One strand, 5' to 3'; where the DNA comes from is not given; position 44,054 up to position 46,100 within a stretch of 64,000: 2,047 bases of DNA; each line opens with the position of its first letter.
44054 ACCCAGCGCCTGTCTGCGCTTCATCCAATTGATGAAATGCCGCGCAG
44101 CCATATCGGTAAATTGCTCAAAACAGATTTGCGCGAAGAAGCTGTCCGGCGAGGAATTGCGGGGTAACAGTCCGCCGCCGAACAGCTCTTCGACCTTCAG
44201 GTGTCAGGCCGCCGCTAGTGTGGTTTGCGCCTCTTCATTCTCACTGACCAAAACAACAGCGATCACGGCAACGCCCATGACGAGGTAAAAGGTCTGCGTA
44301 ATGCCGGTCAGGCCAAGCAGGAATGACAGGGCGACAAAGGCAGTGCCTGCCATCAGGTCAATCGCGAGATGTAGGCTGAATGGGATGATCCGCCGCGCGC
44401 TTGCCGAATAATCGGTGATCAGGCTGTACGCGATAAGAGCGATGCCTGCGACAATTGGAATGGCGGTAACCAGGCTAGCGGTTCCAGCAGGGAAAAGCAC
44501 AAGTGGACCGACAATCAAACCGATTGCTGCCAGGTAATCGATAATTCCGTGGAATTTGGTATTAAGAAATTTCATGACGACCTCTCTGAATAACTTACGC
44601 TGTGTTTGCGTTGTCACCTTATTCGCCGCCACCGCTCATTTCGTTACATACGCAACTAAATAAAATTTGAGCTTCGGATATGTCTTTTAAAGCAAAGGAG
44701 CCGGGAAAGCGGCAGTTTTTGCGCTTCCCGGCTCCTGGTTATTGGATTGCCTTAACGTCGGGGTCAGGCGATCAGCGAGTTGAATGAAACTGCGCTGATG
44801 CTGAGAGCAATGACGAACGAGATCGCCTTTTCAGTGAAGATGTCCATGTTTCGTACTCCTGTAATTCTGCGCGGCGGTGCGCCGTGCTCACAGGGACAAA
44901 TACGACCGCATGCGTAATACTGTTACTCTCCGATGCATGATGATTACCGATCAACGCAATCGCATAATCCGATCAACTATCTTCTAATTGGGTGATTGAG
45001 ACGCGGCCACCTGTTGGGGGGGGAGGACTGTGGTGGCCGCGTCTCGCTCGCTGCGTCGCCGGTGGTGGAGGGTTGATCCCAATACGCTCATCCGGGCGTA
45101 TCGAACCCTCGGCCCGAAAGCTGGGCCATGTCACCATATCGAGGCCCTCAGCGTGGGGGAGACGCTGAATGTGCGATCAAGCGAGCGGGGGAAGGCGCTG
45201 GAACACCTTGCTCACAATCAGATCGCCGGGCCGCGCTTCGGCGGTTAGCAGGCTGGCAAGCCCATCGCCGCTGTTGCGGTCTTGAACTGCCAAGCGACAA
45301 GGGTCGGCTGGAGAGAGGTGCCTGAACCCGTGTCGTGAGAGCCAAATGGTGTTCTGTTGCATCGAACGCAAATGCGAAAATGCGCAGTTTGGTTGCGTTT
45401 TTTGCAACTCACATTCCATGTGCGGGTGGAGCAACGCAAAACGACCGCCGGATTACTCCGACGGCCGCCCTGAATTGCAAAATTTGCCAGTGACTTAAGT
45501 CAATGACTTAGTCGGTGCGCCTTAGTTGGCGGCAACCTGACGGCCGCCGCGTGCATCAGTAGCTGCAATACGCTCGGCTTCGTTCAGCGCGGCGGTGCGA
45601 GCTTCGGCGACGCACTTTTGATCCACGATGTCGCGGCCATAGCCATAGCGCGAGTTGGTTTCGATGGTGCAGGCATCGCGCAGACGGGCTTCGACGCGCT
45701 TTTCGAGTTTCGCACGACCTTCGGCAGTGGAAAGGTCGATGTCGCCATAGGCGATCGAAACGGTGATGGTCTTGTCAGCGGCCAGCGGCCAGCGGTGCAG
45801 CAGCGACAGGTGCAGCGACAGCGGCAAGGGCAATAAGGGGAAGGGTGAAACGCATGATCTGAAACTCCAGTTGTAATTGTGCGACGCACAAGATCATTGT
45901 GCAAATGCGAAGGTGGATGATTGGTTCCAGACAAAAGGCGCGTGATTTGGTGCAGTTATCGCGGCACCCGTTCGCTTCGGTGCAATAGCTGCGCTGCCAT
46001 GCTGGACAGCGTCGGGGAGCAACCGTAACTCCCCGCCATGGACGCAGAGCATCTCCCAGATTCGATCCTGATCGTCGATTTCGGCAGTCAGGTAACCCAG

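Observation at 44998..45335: Candidate multi-hairpin sRNA with anti-Shine-Dalgarno-like C-rich loops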

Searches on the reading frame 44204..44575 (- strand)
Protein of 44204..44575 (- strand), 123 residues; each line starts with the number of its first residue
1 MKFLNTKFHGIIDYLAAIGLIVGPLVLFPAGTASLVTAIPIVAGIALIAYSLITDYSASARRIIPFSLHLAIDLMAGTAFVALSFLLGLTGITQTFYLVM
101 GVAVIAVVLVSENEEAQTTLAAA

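Call 21: search_protein_families(library=pfam, proteins=[window:44204-44575:-], max_evalue=1)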
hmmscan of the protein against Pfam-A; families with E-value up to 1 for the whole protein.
window:44204-44575:- (123 aa): 1 family
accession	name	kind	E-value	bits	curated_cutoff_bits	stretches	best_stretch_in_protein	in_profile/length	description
PF03779.20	SPW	-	8.4e-05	23.4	31.5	1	9-107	2-91/93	SPW repeat domain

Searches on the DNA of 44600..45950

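Call 4: search_rna_families(source=window, start=44600, end=45950, threshold=evalue, max_evalue=10, show_alignments=2)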
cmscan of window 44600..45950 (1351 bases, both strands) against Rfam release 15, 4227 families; matches with E-value up to 10: 5.
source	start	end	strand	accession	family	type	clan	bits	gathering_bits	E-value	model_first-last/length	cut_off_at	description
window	45358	45473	-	RF01858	RsaF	Gene; sRNA;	-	21.8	60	0.22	1-119/119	no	RNA Staph. aureus F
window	44789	44875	+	RF00313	snoZ173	Gene; snRNA; snoRNA; CD-box;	-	21.1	70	0.64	1-107/107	no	Small nucleolar RNA Z173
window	44688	44743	+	RF00771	mir-185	Gene; miRNA;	-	18.6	60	2.3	1-79/79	no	mir-185 microRNA precursor family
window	45584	45616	-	RF00282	SNORD48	Gene; snRNA; snoRNA; CD-box;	-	15.4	36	1.7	27-61/63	no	Small nucleolar RNA SNORD48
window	45023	45098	+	RF02133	HOXB13-AS1_2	Gene; lncRNA;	-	13.7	40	3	1-81/81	no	HOXB13 antisense RNA 1 conserved region 2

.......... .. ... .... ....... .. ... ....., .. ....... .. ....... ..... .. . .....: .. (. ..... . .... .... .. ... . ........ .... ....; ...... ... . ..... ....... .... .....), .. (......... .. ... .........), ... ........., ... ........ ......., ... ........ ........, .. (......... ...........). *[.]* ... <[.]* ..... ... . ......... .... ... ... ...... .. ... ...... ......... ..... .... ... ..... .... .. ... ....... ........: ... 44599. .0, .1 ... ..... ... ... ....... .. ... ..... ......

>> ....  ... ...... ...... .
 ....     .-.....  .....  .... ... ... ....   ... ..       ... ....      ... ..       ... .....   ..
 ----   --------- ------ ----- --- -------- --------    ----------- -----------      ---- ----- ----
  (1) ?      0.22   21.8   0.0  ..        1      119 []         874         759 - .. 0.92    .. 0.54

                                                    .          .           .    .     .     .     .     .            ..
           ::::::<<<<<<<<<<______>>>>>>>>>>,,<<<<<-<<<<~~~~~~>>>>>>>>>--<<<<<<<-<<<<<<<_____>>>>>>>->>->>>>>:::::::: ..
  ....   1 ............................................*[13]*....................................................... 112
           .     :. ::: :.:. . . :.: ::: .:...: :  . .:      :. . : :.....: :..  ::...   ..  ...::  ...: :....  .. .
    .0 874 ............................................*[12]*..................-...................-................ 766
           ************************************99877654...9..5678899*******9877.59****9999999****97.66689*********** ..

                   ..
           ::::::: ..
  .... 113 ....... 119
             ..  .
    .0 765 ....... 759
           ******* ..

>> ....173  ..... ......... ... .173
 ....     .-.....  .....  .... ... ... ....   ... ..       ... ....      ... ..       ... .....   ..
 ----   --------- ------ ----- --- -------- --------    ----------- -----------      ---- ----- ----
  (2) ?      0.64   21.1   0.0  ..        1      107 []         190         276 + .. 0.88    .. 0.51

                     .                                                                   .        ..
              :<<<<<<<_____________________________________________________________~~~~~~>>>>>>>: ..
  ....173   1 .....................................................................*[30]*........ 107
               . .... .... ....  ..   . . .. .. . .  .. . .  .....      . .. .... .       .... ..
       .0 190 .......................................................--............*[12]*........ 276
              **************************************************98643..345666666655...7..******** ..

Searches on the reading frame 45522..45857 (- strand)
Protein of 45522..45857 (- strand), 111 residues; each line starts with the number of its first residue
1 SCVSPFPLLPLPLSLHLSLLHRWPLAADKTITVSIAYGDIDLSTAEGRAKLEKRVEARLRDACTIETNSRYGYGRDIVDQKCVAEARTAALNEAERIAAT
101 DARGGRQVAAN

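Call 21: search_protein_families(library=pfam, proteins=[window:45522-45857:-], max_evalue=1)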
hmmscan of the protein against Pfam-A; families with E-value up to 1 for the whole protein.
window:45522-45857:- (111 aa): 2 families
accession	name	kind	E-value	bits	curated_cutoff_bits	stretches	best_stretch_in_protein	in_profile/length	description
PF10410.14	DnaB_bind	-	0.1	13.3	20.6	1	39-55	11-27/56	DnaB-helicase binding domain of primase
PF01007.26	IRK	-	0.18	12.1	22.7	1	16-84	42-111/141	Inward rectifier potassium channel transmembrane domain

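Call 77: search_protein_families(library=ncbifam, proteins=[window:45522-45857:-], max_evalue=1)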
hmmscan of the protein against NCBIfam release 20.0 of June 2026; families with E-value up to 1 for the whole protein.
window:45522-45857:- (111 aa): 1 family
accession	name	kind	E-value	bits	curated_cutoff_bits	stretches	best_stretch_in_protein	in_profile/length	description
TIGR04433.1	UrcA_uranyl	subfamily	1.1e-11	44.7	25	1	27-96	22-89/92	UrcA family protein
